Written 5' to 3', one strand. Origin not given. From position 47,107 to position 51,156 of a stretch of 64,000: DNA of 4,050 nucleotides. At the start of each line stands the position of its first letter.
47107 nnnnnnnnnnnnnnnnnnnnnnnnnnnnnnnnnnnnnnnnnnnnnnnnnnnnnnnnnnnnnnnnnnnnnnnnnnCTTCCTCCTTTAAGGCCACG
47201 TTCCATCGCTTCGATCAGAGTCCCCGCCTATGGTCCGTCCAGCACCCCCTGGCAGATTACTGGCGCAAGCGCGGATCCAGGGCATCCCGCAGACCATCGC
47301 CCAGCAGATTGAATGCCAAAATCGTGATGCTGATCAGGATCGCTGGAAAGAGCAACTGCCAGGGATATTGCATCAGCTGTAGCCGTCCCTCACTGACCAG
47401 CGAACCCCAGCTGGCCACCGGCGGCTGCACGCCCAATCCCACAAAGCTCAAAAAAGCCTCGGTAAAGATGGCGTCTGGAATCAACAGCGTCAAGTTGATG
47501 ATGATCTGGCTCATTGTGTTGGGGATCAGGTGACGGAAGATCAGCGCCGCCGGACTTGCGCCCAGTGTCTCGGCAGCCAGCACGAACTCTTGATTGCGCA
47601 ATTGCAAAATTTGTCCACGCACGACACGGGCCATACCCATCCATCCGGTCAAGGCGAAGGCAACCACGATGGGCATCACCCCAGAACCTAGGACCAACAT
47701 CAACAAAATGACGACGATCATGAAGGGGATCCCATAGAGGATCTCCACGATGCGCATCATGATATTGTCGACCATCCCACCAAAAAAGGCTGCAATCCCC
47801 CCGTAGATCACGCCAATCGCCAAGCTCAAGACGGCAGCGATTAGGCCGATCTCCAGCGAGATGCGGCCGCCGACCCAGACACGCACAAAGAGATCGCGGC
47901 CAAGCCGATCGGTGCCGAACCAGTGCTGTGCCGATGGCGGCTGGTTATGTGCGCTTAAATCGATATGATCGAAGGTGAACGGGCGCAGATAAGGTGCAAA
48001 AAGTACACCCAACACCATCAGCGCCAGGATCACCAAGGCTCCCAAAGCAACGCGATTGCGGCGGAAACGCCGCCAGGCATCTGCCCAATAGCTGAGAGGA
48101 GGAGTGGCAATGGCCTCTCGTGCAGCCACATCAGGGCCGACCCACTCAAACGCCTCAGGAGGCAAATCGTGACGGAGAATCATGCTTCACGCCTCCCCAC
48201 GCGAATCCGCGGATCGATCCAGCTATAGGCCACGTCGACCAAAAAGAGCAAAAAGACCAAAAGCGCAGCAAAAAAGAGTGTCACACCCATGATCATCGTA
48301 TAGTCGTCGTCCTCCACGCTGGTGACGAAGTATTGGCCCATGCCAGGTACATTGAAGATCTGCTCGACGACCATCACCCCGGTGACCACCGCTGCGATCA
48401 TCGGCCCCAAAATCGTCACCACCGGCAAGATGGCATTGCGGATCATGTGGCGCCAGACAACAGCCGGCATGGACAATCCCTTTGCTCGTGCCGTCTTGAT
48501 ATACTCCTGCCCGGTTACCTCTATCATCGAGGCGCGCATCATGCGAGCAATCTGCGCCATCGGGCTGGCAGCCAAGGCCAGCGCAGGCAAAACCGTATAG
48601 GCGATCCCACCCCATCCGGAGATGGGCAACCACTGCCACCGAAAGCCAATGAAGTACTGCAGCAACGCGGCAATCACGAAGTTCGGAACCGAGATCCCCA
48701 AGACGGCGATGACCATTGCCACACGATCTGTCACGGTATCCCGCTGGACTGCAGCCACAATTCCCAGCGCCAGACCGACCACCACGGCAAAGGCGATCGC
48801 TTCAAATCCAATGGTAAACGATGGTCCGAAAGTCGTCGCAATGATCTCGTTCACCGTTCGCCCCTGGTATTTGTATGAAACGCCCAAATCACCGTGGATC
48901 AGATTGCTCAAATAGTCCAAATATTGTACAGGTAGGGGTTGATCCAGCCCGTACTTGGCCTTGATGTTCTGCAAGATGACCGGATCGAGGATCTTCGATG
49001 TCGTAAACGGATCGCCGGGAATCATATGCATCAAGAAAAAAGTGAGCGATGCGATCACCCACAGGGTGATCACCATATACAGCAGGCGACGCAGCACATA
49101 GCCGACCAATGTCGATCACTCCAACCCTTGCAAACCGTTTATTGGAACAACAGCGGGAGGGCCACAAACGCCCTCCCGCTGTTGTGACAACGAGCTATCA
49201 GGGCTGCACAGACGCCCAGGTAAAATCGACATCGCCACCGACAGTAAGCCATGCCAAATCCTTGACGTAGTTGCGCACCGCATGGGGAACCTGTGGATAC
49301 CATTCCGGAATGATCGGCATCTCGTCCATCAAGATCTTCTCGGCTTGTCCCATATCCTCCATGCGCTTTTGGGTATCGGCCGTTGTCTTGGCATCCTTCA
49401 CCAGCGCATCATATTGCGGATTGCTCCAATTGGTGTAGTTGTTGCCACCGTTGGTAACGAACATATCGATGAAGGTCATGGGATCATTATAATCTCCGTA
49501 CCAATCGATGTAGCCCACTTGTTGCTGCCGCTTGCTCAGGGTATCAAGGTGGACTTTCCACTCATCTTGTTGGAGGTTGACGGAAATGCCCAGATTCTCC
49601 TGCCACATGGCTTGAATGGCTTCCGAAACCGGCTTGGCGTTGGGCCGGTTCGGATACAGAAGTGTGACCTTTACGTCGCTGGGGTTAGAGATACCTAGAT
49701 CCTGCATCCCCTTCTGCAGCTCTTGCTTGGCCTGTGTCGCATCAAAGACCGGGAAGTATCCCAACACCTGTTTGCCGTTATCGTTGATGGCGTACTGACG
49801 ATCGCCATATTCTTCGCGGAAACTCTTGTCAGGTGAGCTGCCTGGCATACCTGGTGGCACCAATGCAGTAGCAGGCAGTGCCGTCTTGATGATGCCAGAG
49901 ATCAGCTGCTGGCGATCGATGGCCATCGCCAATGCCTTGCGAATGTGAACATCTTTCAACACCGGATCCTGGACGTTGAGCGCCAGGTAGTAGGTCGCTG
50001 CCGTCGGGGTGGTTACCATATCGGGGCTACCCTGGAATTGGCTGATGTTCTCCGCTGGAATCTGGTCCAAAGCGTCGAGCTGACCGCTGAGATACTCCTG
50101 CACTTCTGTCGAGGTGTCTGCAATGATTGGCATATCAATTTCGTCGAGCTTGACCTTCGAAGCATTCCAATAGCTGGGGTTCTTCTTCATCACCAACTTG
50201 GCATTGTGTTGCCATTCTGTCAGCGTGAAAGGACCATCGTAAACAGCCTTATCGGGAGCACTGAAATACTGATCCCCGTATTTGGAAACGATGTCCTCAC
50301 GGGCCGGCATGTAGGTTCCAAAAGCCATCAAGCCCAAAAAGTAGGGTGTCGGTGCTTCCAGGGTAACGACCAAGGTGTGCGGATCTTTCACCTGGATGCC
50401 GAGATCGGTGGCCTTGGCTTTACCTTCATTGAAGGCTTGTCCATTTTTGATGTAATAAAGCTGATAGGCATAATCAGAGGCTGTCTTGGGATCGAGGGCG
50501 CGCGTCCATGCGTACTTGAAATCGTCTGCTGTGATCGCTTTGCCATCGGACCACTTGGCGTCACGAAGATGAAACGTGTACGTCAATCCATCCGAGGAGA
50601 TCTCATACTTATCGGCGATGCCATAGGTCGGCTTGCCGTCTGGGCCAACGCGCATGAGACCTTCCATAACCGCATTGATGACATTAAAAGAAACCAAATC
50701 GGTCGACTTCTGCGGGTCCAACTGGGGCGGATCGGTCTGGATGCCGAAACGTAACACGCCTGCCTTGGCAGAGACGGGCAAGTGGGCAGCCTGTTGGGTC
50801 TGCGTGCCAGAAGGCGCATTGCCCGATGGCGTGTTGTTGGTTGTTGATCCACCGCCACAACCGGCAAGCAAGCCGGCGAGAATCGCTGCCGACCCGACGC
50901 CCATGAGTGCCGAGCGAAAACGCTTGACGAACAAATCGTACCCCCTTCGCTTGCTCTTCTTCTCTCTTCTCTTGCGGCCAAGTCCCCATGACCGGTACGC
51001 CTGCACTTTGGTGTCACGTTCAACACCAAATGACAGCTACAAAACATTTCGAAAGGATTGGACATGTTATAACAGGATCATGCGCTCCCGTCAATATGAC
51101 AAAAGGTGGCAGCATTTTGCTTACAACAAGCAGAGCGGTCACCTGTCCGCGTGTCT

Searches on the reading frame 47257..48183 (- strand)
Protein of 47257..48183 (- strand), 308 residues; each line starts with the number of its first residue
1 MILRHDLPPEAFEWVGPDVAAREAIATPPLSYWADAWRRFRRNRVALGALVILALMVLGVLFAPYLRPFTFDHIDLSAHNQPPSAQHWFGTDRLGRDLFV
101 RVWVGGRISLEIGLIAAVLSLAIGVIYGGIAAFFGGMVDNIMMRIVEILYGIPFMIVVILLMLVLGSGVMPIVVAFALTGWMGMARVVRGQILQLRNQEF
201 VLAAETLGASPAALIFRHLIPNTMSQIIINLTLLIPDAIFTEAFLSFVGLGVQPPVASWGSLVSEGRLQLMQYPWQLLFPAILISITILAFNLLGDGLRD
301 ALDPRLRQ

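Call 74: search_protein_families(library=pfam, max_evalue=0.00001, proteins=[window:47257-48183:-])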
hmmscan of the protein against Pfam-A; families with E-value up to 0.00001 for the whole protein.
window:47257-48183:- (308 aa): 2 families
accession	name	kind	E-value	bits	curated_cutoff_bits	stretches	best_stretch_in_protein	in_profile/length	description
PF00528.27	BPD_transp_1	-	4.2e-34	118.3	26.4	1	124-308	1-184/184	Binding-protein-dependent transport system inner membrane component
PF12911.12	OppC_N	-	6.5e-19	68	23.9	1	31-83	1-53/53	N-terminal TM domain of oligopeptide transport permease C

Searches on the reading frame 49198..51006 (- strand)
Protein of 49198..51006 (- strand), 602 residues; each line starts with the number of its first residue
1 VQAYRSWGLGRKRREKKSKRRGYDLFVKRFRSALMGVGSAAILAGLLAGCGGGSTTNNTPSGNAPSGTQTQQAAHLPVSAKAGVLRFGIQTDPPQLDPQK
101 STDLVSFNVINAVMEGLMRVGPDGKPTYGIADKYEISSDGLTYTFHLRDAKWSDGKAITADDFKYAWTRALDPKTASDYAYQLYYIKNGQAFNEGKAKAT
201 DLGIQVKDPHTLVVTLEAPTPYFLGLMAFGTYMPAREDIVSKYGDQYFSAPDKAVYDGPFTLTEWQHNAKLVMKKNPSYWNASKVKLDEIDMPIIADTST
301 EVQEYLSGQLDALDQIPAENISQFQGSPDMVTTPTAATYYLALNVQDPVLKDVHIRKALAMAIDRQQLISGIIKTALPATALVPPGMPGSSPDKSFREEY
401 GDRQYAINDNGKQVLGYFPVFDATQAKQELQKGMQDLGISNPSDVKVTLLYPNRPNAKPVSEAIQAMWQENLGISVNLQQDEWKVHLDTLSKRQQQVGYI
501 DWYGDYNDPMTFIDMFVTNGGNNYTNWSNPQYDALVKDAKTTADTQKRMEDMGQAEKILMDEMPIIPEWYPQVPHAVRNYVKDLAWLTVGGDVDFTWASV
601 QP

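Call 74: search_protein_families(library=pfam, max_evalue=0.00001, proteins=[window:49198-51006:-])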
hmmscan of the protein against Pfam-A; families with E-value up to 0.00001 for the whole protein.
window:49198-51006:- (602 aa): 1 family
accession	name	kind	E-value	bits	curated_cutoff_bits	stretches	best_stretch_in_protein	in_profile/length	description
PF00496.27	SBP_bac_5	-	6.8e-87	292.4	32.4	1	126-523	2-367/368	Bacterial extracellular solute-binding proteins, family 5 Middle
